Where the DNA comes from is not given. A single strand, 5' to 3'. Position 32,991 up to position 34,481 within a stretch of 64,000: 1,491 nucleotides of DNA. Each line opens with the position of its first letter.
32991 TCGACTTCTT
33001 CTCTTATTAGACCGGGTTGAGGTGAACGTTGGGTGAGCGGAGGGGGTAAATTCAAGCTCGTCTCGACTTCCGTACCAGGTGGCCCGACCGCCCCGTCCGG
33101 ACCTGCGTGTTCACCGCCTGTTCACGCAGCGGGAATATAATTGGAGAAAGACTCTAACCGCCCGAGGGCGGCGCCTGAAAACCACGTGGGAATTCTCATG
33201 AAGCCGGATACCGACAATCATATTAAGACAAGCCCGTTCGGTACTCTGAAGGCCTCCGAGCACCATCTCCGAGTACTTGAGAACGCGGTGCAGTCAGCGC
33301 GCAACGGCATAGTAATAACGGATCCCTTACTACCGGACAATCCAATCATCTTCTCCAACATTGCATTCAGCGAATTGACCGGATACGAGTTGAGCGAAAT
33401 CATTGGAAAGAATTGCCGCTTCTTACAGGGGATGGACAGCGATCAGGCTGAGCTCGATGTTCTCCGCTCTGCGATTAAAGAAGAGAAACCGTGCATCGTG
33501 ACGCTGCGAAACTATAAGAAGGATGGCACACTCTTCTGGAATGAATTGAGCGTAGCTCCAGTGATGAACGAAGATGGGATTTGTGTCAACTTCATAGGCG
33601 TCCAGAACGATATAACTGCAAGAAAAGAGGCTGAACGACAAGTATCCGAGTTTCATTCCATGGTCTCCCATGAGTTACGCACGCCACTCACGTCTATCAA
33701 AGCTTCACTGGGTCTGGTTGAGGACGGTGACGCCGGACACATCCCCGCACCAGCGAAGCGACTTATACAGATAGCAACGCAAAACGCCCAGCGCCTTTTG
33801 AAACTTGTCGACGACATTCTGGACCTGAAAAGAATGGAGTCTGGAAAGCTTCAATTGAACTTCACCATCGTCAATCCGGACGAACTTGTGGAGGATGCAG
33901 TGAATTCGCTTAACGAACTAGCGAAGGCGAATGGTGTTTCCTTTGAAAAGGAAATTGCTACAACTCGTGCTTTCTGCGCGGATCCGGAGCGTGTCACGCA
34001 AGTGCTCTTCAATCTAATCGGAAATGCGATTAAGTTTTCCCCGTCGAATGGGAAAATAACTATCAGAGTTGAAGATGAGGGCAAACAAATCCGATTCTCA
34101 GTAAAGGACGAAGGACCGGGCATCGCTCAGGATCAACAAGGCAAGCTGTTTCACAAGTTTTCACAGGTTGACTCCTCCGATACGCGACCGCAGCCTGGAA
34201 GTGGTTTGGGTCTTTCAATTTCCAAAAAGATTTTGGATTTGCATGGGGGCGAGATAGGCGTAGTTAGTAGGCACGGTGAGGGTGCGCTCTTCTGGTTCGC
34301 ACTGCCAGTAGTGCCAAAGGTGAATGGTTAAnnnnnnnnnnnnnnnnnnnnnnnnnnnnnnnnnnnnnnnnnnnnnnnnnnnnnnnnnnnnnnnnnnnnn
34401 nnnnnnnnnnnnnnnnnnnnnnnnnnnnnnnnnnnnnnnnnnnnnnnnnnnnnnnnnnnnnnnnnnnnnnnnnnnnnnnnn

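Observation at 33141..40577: LOV blue-light histidine kinase and OmpR-type regulator immediately upstream of a giant glycine-rich surface protein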

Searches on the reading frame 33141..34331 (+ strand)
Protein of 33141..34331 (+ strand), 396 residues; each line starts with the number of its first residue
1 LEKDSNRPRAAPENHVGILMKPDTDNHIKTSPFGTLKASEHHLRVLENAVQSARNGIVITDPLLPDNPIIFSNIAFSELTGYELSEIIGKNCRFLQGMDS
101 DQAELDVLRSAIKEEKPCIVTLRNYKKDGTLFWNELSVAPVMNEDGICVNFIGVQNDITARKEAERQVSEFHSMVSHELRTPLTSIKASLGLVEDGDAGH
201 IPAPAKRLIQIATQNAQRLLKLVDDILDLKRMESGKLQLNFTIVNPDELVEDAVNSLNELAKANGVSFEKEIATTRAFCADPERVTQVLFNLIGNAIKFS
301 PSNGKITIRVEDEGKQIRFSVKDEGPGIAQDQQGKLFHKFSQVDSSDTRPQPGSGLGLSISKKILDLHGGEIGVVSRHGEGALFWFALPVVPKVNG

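Call 7: search_protein_families(library=pfam, proteins=[window:33141-34331:+], max_evalue=0.01)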
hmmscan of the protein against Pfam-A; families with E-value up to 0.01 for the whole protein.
window:33141-34331:+ (396 aa): 8 families
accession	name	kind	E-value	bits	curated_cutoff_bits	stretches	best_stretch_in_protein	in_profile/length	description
PF02518.31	HATPase_c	-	2.5e-30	105.6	26.4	1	281-390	2-109/111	Histidine kinase-, DNA gyrase B-, and HSP90-like ATPase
PF13426.13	PAS_9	-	9.8e-20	71.2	27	1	56-160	3-103/103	PAS domain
PF00512.31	HisKA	-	3.5e-16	59.4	26.9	1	169-235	3-66/66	His Kinase A (phospho-acceptor) domain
PF00989.32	PAS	-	1.7e-10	41.3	22.6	1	46-158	3-113/113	PAS fold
PF08447.18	PAS_3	-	4.8e-07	30.4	25.6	1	70-154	2-88/89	PAS fold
PF08448.16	PAS_4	-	1.8e-05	25.4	23.1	1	69-163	17-110/110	PAS fold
PF13581.12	HATPase_c_2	-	0.00041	20.8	27.4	1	293-366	40-110/127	Histidine kinase-like ATPase domain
PF15931.10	DUF4747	-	0.0026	17.7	27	1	223-319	156-244/257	Domain of unknown function (DUF4747)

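Call 8: find_homologous_proteins(query=window:33141-34331:+, max_evalue=1e-20)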
Query window:33141-34331:+ (396 aa): 7099 proteins with E <= 1e-20 among 8000 candidates; the best 120 are listed.
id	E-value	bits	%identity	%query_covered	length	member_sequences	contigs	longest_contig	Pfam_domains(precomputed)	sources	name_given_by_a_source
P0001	1.2e-243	826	98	95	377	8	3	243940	PF08447.19,PF13426.14,PF08448.17,PF02518.32,PF00512.32,PF00989.32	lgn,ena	-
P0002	1.7e-213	727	87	95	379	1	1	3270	PF08447.19,PF13426.14,PF02518.32,PF00512.32,PF00989.32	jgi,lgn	jgi:PAS domain S-box-containing protein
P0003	7.7e-203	692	83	95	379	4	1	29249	PF08447.19,PF13426.14,PF13188.14,PF08448.17,PF02518.32,PF00512.32,PF00989.32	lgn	-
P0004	3.2e-187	640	76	95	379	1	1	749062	PF08447.19,PF13426.14,PF13188.14,PF08448.17,PF02518.32,PF00512.32,PF00989.32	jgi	jgi:PAS domain S-box-containing protein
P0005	4.4e-149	515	63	92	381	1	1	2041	PF08447.19,PF13426.14,PF13188.14,PF08448.17,PF02518.32,PF00512.32,PF00989.32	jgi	-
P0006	9.8e-148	510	65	90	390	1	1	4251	PF08447.19,PF13426.14,PF13188.14,PF08448.17,PF02518.32,PF00512.32,PF00989.32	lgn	-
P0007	1.2e-147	510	63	91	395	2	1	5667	PF08447.19,PF13426.14,PF08448.17,PF02518.32,PF00512.32,PF00989.32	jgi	-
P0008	3.4e-146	505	63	90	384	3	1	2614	PF08447.19,PF13426.14,PF13188.14,PF08448.17,PF02518.32,PF00512.32,PF00989.32,PF13589.13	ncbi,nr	ncbi:MAG: PAS domain-containing protein [Candidatus Obscuribacterales bacterium]|nr:PAS domain-conta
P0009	1.3e-145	503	63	89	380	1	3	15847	PF08447.19,PF13426.14,PF13188.14,PF08448.17,PF02518.32,PF00512.32,PF00989.32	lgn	-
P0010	1.6e-144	500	62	90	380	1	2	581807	PF08447.19,PF13426.14,PF13188.14,PF08448.17,PF02518.32,PF00512.32,PF00989.32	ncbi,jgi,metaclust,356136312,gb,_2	jgi:PAS domain S-box|metaclust:\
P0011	4.0e-144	499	63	90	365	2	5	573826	PF08447.19,PF13426.14,PF13188.14,PF08448.17,PF02518.32,PF00512.32,PF00989.32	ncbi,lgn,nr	ncbi:MAG: ATP-binding protein [Candidatus Obscuribacterales bacterium]|nr:ATP-binding protein [Candi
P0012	5.3e-144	498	63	90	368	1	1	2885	PF08447.19,PF13426.14,PF13188.14,PF08448.17,PF02518.32,PF00512.32,PF00989.32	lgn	-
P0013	3.8e-143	495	62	92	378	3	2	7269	PF08447.19,PF13426.14,PF13188.14,PF08448.17,PF02518.32,PF00512.32,PF00989.32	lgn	-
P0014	5.6e-143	495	60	89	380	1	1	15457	PF08447.19,PF13426.14,PF13188.14,PF08448.17,PF02518.32,PF00512.32,PF00989.32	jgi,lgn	-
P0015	5.9e-142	491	63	89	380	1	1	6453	PF13426.14,PF13188.14,PF08448.17,PF02518.32,PF00512.32,PF00989.32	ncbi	-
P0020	3.6e-139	482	61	89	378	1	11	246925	PF08447.19,PF13426.14,PF13188.14,PF08448.17,PF02518.32,PF00512.32,PF00989.32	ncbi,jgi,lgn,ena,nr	ncbi:MAG: ATP-binding protein [Candidatus Melainabacteria bacterium]|nr:ATP-binding protein [Candida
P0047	8.7e-117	409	54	90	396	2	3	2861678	PF08447.19,PF13426.14,PF13188.14,PF08448.17,PF02518.32,PF00512.32,PF00989.32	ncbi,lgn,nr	ncbi:MAG: PAS domain-containing protein [Candidatus Melainabacteria bacterium]|nr:PAS domain-contain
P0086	1.5e-112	395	52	88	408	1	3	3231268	PF08447.19,PF13426.14,PF13188.14,PF08448.17,PF02518.32,PF00512.32,PF00989.32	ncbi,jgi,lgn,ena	-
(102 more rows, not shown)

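Call 11: find_encoding_contigs(protein=P0004, flank=10000, max_places=3)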
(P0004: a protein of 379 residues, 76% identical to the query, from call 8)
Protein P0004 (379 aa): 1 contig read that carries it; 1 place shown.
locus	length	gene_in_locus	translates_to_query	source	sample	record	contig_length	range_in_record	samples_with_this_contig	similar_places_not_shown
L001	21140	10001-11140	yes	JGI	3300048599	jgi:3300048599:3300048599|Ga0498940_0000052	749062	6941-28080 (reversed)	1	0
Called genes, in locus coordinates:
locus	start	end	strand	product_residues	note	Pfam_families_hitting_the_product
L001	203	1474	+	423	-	-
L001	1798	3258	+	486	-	PF00875:DNA_photolyase, PF03441:FAD_binding_7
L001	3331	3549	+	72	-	-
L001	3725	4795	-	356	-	PF21338:Top1B_N_bact, PF01028:Topoisom_I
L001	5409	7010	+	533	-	PF00072:Response_reg, PF01590:GAF, PF13185:GAF_2, PF00512:HisKA, PF02518:HATPase_c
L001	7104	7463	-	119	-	PF08666:SAF (weak)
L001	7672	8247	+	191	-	PF10604:Polyketide_cyc2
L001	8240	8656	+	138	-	PF01022:HTH_5, PF12802:MarR_2 (weak), PF12840:HTH_20, PF13412:HTH_24 (weak), PF25212:HVO_A0114 (weak), PF01047:MarR (weak)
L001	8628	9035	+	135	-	PF08327:AHSA1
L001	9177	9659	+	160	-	PF00903:Glyoxalase, PF18029:Glyoxalase_6, PF22656:At5g48480-like_N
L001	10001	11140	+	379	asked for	PF00989:PAS, PF13188:PAS_8 (weak), PF08448:PAS_4 (weak), PF13426:PAS_9, PF08447:PAS_3, PF00512:HisKA, PF02518:HATPase_c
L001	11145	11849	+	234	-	PF00072:Response_reg, PF00486:Trans_reg_C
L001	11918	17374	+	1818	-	-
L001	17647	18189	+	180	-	-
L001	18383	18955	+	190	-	PF14371:DUF4412 (faint)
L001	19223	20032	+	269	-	PF11138:DUF2911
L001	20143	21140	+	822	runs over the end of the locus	PF02585:PIG-L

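Call 12: find_encoding_contigs(protein=P0010, flank=10000, max_places=3)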
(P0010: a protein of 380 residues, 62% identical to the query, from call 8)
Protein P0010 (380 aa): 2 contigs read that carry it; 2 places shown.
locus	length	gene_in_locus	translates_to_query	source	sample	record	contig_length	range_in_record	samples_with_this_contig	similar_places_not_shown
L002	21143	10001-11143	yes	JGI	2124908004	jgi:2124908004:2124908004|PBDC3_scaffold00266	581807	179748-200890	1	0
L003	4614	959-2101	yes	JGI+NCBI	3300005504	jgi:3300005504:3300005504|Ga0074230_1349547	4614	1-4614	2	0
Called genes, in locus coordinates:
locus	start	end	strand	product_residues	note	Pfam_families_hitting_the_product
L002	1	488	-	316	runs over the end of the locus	PF02965:Met_synt_B12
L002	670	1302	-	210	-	-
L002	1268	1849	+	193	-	-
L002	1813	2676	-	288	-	-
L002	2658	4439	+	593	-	-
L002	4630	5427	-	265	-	PF12849:PBP_like_2, PF13531:SBP_bac_11 (weak), PF12727:PBP_like (weak)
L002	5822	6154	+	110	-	-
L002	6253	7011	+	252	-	-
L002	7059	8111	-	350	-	PF01593:Amino_oxidase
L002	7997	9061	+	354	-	-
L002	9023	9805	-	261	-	-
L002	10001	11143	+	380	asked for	PF00989:PAS, PF08448:PAS_4, PF13188:PAS_8 (weak), PF13426:PAS_9, PF08447:PAS_3, PF00512:HisKA, PF02518:HATPase_c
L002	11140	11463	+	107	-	-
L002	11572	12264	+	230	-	PF00072:Response_reg, PF00486:Trans_reg_C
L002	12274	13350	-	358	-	PF21320:WHD_Rv2258c, PF00891:Methyltransf_2, PF13489:Methyltransf_23, PF05175:MTS, PF02353:CMAS, PF13847:Methyltransf_31, PF08241:Methyltransf_11, PF08242:Methyltransf_12, +3 more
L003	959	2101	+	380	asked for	PF00989:PAS, PF08448:PAS_4, PF13188:PAS_8 (weak), PF13426:PAS_9, PF08447:PAS_3, PF00512:HisKA, PF02518:HATPase_c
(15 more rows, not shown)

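Call 14: find_related_loci(query=A1, collection=genome_contigs, flank=10000)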
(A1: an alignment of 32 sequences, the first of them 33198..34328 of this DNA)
Query A1 (377 aa) in genome_contigs; peptide patterns used: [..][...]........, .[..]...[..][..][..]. (x = any residue, [..] = any of these).
600 stretches matched a pattern (row limit reached: there are more); 597 encode a relative of the query (tblastn E <= 1e-3); the best 80 are kept; 80 distinct loci.
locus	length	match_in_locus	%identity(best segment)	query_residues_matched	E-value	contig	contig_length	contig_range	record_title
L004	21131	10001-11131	62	1-375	2e-152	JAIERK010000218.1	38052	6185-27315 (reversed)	MAG: Candidatus Obscuribacterales bacterium isolate co.spades.METABAT.1kb_095 c_000000441674, whole genome shotgun seque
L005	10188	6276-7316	50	22-367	5e-120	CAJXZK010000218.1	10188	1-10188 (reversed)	TPA_asm: uncultured bacterium isolate SRR5620817_bin.58_MetaBAT_v2.12.1_MAG genome assembly, contig: NODE_5553_length_10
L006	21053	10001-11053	52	18-367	8e-119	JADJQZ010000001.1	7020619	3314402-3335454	MAG: Candidatus Obscuribacter sp. isolate Fred_18-Q3-R57-64_MAXAC.356 tig00000077-10-70086850, whole genome shotgun sequ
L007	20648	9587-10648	51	17-369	9e-119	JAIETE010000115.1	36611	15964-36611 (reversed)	MAG: Candidatus Obscuribacterales bacterium isolate time.spades.CONCOCT.1kb_017 c_000000000037, whole genome shotgun seq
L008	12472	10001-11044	50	23-369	2e-114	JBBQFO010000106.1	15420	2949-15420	MAG: Candidatus Obscuribacterales bacterium isolate Co_metawrap_1026 Cmw_1026_k141_13475809_length_15420_cov_8.0000, who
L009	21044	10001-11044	49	21-367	3e-111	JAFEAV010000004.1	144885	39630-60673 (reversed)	MAG: Cyanobacteria bacterium SZAS LIN-3 LIN-537__4__length-144885, whole genome shotgun sequence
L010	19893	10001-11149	41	18-371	6e-85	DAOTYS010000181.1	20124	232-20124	MAG TPA_asm: Thermoflexales bacterium isolate H28_387 k137_1690539, whole genome shotgun sequence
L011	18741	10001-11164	39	13-370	9e-79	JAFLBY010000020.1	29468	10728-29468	MAG: Candidatus Kapaibacterium sp. isolate UWPOB_KAPA1 gnl_X_FIELABBJ_20, whole genome shotgun sequence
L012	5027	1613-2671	39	30-372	3e-78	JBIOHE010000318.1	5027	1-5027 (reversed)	MAG: Sphingobacteriales bacterium isolate GcC11-12 k141_1184202_length_5027_cov_32.0000, whole genome shotgun sequence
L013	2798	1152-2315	38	15-373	8e-78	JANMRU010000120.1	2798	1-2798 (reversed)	MAG: Pseudanabaena sp. SOY_30_concoct_251 SOY_30_k141_2323127, whole genome shotgun sequence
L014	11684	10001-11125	38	18-371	2e-75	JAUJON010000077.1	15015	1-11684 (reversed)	MAG: Thermosynechococcaceae cyanobacterium YX3bin19 opera_contig_3819, whole genome shotgun sequence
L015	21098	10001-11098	38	26-376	8e-75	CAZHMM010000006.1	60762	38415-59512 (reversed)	MAG TPA_asm: uncultured Elioraea sp. isolate SRP304446_co1_107 genome assembly, contig: NODE_299_length_60762_cov_18.301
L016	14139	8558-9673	39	18-373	5e-74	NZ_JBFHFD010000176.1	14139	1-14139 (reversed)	MAG: Novipirellula sp. isolate Mix_sand07.2021.05.G.116 k141_1629357_length_14139_cov_24.1017, whole genome shotgun sequ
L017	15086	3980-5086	39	19-371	4e-72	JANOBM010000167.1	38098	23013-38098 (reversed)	MAG: Planctomycetaceae bacterium isolate VAR_18_metabat_111 VAR_18_k141_3609832, whole genome shotgun sequence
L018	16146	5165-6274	38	26-371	6e-72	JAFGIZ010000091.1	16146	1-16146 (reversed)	MAG: Lentisphaerae bacterium isolate Zod_Metabat.245 k87_4543733, whole genome shotgun sequence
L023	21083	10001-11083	46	15-375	8e-101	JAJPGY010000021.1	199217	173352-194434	MAG: Proteobacteria bacterium isolate Centralia_MAG_122 k107_28756080, whole genome shotgun sequence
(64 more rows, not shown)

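Call 21: find_encoding_contigs(protein=P0003, flank=10000, max_places=2)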
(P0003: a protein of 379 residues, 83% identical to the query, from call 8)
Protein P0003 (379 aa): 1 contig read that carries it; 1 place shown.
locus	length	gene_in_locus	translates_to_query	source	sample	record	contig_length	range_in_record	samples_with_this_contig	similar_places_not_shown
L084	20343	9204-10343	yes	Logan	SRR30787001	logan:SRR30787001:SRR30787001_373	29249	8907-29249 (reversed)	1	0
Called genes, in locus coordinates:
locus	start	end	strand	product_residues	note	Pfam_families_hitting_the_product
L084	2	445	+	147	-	?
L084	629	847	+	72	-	-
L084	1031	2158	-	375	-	PF21338:Top1B_N_bact, PF01028:Topoisom_I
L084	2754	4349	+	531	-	PF00072:Response_reg (weak), PF01590:GAF, PF13185:GAF_2, PF00512:HisKA, PF02518:HATPase_c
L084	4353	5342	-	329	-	PF25539:Bestrophin_2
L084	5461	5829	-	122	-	PF08666:SAF (weak)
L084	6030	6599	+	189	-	PF10604:Polyketide_cyc2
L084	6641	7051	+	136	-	PF12840:HTH_20, PF13412:HTH_24, PF25212:HVO_A0114 (weak), PF01022:HTH_5, PF01047:MarR (weak), PF12802:MarR_2 (weak)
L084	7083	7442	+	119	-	PF08327:AHSA1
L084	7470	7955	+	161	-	PF00903:Glyoxalase, PF18029:Glyoxalase_6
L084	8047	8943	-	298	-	PF01370:Epimerase, PF13460:NAD_binding_10 (faint), PF08338:DUF1731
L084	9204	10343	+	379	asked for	PF00989:PAS, PF13188:PAS_8 (weak), PF08448:PAS_4 (weak), PF13426:PAS_9, PF08447:PAS_3, PF00512:HisKA, PF02518:HATPase_c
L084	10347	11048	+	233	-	PF00072:Response_reg, PF00486:Trans_reg_C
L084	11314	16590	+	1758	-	-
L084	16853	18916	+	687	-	-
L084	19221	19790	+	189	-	PF14371:DUF4412 (weak)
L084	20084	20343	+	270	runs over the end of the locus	PF11138:DUF2911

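Call 22: find_encoding_contigs(protein=P0001, flank=10000, max_places=3)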
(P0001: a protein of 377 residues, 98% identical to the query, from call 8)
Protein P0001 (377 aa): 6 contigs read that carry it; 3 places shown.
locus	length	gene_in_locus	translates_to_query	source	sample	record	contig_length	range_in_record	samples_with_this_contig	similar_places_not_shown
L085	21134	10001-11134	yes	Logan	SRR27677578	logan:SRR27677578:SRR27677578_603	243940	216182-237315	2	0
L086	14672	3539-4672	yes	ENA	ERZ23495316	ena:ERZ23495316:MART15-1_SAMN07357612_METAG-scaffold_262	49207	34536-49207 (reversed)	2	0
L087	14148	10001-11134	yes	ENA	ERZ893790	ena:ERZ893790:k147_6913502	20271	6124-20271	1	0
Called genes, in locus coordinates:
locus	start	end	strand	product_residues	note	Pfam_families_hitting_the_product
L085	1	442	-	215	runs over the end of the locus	PF13350:Y_phosphatase3 (weak), PF03162:Y_phosphatase2, PF22741:PTP-NADK, PF00782:DSPc, PF22784:PTP-SAK, PF22785:Tc-R-P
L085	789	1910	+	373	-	-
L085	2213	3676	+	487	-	PF00875:DNA_photolyase, PF03441:FAD_binding_7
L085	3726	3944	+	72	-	-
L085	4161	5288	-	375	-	PF21338:Top1B_N_bact, PF01028:Topoisom_I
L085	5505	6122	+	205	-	PF00072:Response_reg (weak)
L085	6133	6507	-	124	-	-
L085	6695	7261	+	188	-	PF10604:Polyketide_cyc2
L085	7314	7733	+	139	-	PF01022:HTH_5, PF12802:MarR_2 (weak), PF12840:HTH_20, PF13412:HTH_24, PF01047:MarR (weak)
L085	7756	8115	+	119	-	PF08327:AHSA1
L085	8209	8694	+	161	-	PF00903:Glyoxalase, PF18029:Glyoxalase_6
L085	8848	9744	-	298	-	PF01370:Epimerase, PF08338:DUF1731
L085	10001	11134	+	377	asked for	PF00989:PAS, PF08448:PAS_4 (faint), PF13426:PAS_9, PF08447:PAS_3 (weak), PF00512:HisKA, PF02518:HATPase_c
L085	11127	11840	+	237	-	PF00072:Response_reg, PF00486:Trans_reg_C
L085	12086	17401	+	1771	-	-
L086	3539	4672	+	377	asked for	PF00989:PAS, PF08448:PAS_4 (faint), PF13426:PAS_9, PF08447:PAS_3 (weak), PF00512:HisKA, PF02518:HATPase_c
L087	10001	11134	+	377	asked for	PF00989:PAS, PF08448:PAS_4 (faint), PF13426:PAS_9, PF08447:PAS_3 (weak), PF00512:HisKA, PF02518:HATPase_c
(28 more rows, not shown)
